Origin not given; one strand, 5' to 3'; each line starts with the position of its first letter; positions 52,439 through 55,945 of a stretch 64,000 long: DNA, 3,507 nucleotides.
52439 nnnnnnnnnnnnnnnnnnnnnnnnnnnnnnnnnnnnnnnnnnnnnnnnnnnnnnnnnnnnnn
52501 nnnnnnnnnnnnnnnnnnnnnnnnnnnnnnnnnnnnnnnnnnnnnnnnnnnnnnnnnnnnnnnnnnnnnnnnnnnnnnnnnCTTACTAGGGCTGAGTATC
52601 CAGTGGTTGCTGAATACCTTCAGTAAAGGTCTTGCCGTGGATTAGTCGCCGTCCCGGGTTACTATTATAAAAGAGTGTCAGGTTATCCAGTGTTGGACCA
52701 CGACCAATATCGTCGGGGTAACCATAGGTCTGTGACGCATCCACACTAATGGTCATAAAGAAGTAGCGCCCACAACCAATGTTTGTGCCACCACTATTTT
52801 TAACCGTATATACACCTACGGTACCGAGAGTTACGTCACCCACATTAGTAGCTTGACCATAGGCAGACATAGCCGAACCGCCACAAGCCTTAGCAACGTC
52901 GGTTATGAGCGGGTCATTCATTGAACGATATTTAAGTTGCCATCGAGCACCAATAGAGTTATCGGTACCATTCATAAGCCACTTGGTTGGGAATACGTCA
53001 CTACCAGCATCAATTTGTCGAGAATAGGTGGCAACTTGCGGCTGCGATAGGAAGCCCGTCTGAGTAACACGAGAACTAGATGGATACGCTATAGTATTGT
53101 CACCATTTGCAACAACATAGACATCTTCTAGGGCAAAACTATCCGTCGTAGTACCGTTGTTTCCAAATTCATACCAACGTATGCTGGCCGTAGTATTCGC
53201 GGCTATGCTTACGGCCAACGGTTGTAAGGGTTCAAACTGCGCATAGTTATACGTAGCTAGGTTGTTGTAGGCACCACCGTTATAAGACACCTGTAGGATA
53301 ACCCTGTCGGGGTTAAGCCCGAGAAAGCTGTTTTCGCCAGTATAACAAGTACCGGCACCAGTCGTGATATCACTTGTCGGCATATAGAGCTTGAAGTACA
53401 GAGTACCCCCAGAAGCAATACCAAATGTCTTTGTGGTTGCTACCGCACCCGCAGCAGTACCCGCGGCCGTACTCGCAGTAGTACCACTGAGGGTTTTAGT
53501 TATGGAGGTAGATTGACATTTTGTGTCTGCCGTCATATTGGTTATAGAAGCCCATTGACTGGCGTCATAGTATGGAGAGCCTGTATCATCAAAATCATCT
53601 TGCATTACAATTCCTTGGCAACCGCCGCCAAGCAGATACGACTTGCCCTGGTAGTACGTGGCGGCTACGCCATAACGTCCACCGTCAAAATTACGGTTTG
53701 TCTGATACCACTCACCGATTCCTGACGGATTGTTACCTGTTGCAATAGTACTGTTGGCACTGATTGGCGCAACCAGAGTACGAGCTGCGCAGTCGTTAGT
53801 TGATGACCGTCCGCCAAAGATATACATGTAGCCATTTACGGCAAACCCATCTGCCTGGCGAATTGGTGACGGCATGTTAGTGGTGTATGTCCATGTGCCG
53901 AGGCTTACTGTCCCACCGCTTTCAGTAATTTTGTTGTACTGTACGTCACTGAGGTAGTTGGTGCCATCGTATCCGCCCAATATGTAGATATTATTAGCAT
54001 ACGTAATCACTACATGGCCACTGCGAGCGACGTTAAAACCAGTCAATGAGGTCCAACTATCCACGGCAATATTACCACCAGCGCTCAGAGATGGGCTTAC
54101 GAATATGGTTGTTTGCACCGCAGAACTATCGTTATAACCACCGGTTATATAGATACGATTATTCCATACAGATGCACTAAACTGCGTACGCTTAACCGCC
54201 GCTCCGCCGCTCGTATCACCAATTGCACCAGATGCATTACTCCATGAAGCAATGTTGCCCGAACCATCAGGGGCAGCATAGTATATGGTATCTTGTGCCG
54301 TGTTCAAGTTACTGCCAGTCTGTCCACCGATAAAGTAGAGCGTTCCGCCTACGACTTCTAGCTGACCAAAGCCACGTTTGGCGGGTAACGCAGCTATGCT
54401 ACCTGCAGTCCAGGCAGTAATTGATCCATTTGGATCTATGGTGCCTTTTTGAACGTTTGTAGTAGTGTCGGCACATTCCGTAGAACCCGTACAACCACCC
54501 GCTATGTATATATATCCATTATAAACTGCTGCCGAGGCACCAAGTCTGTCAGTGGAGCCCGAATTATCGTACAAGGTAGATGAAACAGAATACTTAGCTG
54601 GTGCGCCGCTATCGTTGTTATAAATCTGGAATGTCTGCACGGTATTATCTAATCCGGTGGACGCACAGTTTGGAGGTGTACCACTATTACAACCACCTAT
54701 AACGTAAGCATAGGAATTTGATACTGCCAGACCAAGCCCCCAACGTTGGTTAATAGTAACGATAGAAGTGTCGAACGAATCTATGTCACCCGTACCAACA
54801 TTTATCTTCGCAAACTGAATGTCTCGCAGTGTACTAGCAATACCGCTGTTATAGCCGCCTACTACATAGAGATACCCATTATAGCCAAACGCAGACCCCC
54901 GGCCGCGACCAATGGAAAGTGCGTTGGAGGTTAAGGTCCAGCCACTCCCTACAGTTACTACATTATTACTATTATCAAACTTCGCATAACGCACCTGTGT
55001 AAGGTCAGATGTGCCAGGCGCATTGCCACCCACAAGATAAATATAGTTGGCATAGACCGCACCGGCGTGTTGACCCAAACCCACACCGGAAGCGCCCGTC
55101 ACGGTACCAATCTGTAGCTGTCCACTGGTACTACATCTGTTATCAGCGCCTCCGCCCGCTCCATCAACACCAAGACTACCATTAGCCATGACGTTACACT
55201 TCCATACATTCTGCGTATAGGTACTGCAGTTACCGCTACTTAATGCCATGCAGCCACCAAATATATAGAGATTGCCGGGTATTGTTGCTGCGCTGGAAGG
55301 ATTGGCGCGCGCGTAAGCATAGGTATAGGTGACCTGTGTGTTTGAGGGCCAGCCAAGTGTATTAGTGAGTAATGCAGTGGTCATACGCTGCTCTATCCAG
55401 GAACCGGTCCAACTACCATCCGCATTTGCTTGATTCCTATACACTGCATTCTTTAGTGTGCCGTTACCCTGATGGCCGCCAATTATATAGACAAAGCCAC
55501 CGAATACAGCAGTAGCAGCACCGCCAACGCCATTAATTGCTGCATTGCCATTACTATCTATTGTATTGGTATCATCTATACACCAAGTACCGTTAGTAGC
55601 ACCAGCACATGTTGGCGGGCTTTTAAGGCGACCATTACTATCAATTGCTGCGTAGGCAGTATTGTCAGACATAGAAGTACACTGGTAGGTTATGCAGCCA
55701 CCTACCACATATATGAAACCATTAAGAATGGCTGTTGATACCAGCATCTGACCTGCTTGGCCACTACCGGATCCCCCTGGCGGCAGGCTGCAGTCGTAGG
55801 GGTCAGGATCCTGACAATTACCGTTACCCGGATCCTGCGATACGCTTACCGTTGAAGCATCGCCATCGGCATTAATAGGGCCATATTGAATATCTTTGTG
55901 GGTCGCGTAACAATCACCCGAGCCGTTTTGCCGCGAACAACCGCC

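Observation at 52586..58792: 2068-aa protein with exactly 18 Kelch-like blades, enough for three six-bladed propellers, many followed by Cys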

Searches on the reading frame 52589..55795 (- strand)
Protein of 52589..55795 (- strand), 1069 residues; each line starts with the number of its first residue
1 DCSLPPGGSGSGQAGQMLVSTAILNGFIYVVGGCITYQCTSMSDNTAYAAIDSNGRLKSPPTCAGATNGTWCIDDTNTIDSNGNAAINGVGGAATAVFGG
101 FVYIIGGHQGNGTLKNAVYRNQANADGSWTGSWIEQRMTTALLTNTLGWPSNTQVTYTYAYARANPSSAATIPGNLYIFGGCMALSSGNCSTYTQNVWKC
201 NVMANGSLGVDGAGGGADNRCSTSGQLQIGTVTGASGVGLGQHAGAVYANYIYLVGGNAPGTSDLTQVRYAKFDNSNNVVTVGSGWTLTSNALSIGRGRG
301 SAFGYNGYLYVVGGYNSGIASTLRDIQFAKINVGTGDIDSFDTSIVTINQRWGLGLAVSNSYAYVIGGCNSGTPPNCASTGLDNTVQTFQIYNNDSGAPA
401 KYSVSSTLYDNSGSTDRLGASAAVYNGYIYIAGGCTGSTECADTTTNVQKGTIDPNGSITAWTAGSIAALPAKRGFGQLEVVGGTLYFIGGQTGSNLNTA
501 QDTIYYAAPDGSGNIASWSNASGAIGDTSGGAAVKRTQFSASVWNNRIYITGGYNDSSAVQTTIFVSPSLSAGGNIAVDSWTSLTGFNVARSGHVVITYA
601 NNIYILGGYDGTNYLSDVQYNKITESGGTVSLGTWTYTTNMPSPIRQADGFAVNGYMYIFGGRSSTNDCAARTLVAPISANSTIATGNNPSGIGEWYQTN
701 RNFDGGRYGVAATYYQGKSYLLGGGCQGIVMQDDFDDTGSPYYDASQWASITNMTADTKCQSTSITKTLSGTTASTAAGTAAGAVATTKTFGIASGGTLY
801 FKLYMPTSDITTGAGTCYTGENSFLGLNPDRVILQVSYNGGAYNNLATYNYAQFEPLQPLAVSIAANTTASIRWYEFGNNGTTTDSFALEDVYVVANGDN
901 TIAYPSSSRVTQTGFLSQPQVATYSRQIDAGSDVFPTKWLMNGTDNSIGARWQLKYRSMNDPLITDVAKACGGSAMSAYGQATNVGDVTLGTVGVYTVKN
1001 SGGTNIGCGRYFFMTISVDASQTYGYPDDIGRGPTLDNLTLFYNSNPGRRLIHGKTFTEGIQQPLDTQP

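Call 41: predict_structure(alignment_id=A4)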
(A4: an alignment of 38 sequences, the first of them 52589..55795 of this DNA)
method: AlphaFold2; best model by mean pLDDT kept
length: 1069 residues; sequences in the alignment: 38
mean_pLDDT: 78.5   pTM: 0.69
mean pLDDT of the five models: 78.5, 76.7, 76.1, 75.5, 72.9
residues with pLDDT >= 90: 274; 70-90: 550; 50-70: 160; < 50: 85
segments of 3 or more residues with pLDDT < 50: 138-149, 211-218, 393-395, 681-690, 812-814, 918-921, 946-949, 1020-1032, 1047-1069
pLDDT, mean of each block of 10 residues (from residue 1): 79 88 86 88 88 69 71 81 61 86 84 70 78 66 39 76 71 84 81 88 75 45 86 90 86 92 92 86 86 89 81 91 89 74 85 84 87 85 84 58 80 72 93 90 91 86 89 95 95 89 95 93 89 92 93 93 93 90 86 91 90 85 79 77 87 84 85 74 37 67 78 89 90 77 86 80 67 73 85 89 70 55 55 86 84 62 86 81 71 88 84 66 64 76 55 82 74 78 81 85 81 73 35 59 56 32 27
secondary structure, 60 per line:
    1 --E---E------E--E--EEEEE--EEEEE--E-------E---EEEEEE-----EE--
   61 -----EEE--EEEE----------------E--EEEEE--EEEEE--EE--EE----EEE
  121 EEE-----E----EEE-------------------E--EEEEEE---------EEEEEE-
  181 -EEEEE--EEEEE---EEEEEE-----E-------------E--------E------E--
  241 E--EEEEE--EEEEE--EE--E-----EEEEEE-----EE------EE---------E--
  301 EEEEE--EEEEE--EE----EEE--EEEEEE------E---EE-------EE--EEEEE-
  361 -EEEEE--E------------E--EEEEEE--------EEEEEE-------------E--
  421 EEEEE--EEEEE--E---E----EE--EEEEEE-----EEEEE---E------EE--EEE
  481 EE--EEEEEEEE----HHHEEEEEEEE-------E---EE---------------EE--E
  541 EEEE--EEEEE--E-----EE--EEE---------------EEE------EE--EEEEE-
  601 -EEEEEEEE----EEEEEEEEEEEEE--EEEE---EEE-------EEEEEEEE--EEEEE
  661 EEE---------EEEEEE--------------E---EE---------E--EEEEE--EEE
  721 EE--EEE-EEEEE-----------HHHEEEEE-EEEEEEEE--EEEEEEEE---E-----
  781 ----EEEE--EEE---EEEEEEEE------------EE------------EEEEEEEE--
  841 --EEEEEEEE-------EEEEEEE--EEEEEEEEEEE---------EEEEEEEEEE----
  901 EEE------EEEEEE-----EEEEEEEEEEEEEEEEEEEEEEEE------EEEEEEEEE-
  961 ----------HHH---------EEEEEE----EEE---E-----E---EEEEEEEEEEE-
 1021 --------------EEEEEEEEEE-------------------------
elements in order (helices of 4 or more, strands of 3 or more residues): E20-24 E27-31 E46-51 E66-68 E71-74 E94-98 E101-105 E118-123 E134-136 E159-164 E174-179 E182-186 E189-193 E197-202 E244-248 E251-255 E268-273 E301-305 E308-312 E321-323 E326-331 E355-359 E362-366 E385-390 E399-404 E421-425 E428-432 E448-453 E459-463 E478-482 E485-492 E500-507 E540-544 E547-551 E564-566 E582-584 E595-599 E602-609 E614-626 E629-632 E636-638 E646-653 E656-663 E673-678 E711-715 E718-722 E725-727 E729-733 E748-752 E754-761 E764-771 E785-788 E791-793 E797-804 E831-838 E843-850 E858-864 E867-877 E887-896 E901-903 E910-915 E921-944 E951-959 E983-988 E993-995 E1009-1019 E1035-1044

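Call 48: fold_search(model_id=the predicted structure, library=pdb)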
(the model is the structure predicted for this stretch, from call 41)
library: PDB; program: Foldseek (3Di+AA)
matches with E <= 10: 1331; with E <= 0.001: 374
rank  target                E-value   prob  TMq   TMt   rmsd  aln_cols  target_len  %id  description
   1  8glv_DA               1.5e-15  1.00  0.25  0.06  30.2       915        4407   11  96-nm repeat unit of doublet microtubules from Chlamydomonas reinhardtii flagella (released 2023-05-31)
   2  7ong                  2.2e-14  1.00  0.23  0.75  13.8       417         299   19  Crystal structure of the computationally designed SAKe6BE-L1 protein (released 2022-12-14)
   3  2vpj                  2.2e-14  1.00  0.18  0.61  15.1       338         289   21  Crystal structure of the Kelch domain of human KLHL12 (released 2008-03-18)
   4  8pjr                  2.9e-14  1.00  0.21  0.76  13.3       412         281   19  Crystal structure of the SAKe6AC-LB protein (released 2024-07-10)
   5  7onc                  3.6e-14  1.00  0.22  0.79  13.2       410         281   19  Crystal structure of the computationally designed SAKe6BE protein (released 2022-12-14)
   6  8rbh_A                3.8e-14  1.00  0.22  0.76  14.6       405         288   17  Crystal structure of the kelch domain of human KLHL12 in complex with PEF1 peptide (released 2024-12-11)
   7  7opu                  4.0e-14  1.00  0.22  0.80  13.3       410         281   20  Self-assembled crystal structure of the computationally designed SAKe6BE-3HH protein (released 2022-12-14)
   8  8pjt_C                4.1e-14  1.00  0.19  0.64  15.5       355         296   22  Crystal structure of the computationally designed SAKe6DEref protein (released 2024-07-10)
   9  6ttk_A                4.5e-14  1.00  0.18  0.62  16.3       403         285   18  Crystal structure of the kelch domain of human KLHL12 in complex with DVL1 peptide (released 2020-02-12)
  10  6ttk_D                5.0e-14  1.00  0.18  0.61  15.1       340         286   21  Crystal structure of the kelch domain of human KLHL12 in complex with DVL1 peptide (released 2020-02-12)
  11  9y8u                  6.6e-14  1.00  0.20  0.70  15.9       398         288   17  Crystal structure of the Kelch domain of human KLHL12 with compound 10j (released 2026-04-08)
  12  7on7_B                7.9e-14  1.00  0.21  0.78  12.8       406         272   18  Crystal structure of the computationally designed SAKe6BE-L2 protein (released 2022-12-14)
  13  4ch9_A                7.9e-14  1.00  0.18  0.63  15.5       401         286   18  Crystal structure of the human KLHL3 Kelch domain in complex with a WNK4 peptide (released 2014-01-08)
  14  9y8o                  1.1e-13  1.00  0.17  0.59  16.1       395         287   18  Crystal structure of the Kelch domain of human KLHL12 with compound 9c (released 2026-04-08)
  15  9y8k                  1.2e-13  1.00  0.17  0.58  15.9       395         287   17  Crystal structure of the Kelch domain of human KLHL12 with compound 7k (released 2026-04-08)
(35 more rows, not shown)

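Call 77: fold_search(model_id=the predicted structure, library=viral)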
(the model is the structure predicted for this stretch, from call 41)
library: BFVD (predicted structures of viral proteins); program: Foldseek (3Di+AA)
matches with E <= 10: 1223; with E <= 0.001: 197
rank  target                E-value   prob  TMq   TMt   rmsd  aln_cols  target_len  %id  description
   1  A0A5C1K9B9            8.8e-20  1.00  0.24  0.39  21.9       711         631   15  Uncharacterized protein [Pseudomonas phage vB_PaeM_PS119XW]
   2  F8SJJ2                1.9e-18  1.00  0.22  0.37  22.4       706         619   16  Uncharacterized protein 360 [Pseudomonas phage PhiPA3]
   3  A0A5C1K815            1.2e-13  1.00  0.23  0.71   4.9       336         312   18  Galactose oxidase [Pseudomonas phage vB_PaeM_PS119XW]
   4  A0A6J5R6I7            2.0e-13  1.00  0.20  0.23  39.1      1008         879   11  Lactonase, 7-bladed beta propeller [uncultured Caudovirales phage]
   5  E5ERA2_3              2.1e-13  1.00  0.13  0.13  32.2      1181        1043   11  (no name in the UniProt tables at hand)
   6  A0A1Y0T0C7            2.7e-13  1.00  0.23  0.35  10.6       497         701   15  Virion structural protein [Pseudomonas phage Noxifer]
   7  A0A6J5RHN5            6.5e-13  1.00  0.23  0.56  14.0       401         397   17  Uncharacterized protein [uncultured Caudovirales phage]
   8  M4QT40                1.0e-12  1.00  0.13  0.32  18.6       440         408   18  Uncharacterized protein (Fragment) [Synechococcus phage S-SKS1]
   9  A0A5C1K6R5            1.8e-12  1.00  0.23  0.75   3.7       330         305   18  Kelch repeat protein [Pseudomonas phage vB_PaeM_PS119XW]
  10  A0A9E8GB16            4.5e-11  1.00  0.23  0.71   4.6       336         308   14  (no name in the UniProt tables at hand)
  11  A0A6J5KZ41            4.5e-11  1.00  0.17  0.13  33.8       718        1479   11  Kelch repeat type 1 [uncultured Caudovirales phage]
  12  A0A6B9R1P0            5.6e-11  1.00  0.19  0.25   8.9       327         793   16  (no name in the UniProt tables at hand)
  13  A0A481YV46            6.8e-11  1.00  0.24  0.65   4.3       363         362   15  Galactose oxidase [Marseillevirus LCMAC103]
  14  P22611                9.4e-11  1.00  0.20  0.40  10.1       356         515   15  Kelch repeat protein M-T8 [Myxoma virus (strain Lausanne)]
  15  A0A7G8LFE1            9.8e-11  0.99  0.09  0.08  67.7      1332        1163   11  (no name in the UniProt tables at hand)
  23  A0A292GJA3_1          9.6e-10  1.00  0.18  0.14  33.3       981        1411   11  (no name in the UniProt tables at hand)
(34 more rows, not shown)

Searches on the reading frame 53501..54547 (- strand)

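Call 21: search_protein_families(library=pfam, proteins=[window:53501-54547:-], max_evalue=1)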
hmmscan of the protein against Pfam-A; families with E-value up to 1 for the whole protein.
window:53501-54547:- (349 aa): 10 families
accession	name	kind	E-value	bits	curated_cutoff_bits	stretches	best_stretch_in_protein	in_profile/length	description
PF24681.1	Kelch_KLHDC2_KLHL20_DRC7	-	7.1e-18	65.1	50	3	65-250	6-176/221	KLHDC2/KLHL20/DRC7 Kelch-repeats domain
PF01344.31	Kelch_1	-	4.6e-17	61.6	20.1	5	174-203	1-30/46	Kelch motif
PF24981.1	Beta-prop_ATRN-LZTR1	-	3.7e-12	46.5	50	3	160-197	243-284/289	Attractin/LZTR1 beta-propeller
PF13964.12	Kelch_6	-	1.7e-11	44.1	25.3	3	120-147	2-30/50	Kelch motif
PF25210.1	Kelch_FKB95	-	5.1e-10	39.9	70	2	118-143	78-103/268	FKB95, Kelch-repeats domain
PF07646.21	Kelch_2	-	8e-09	35.5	21.3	1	120-144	2-27/48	Kelch motif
PF13418.12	Kelch_4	-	2.9e-06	27.6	21.6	1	174-204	1-34/49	Galactose oxidase, central domain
PF13854.13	Kelch_HCF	-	0.0083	15.8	113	1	110-195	230-327/345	Host cell factor, Kelch-repeats domain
PF13415.12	Kelch_3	-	0.023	15.3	22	1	238-299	1-48/48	Galactose oxidase, central domain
PF13859.12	BNR_3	-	0.087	12.6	27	0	173-265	58-143/308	BNR repeat-like domain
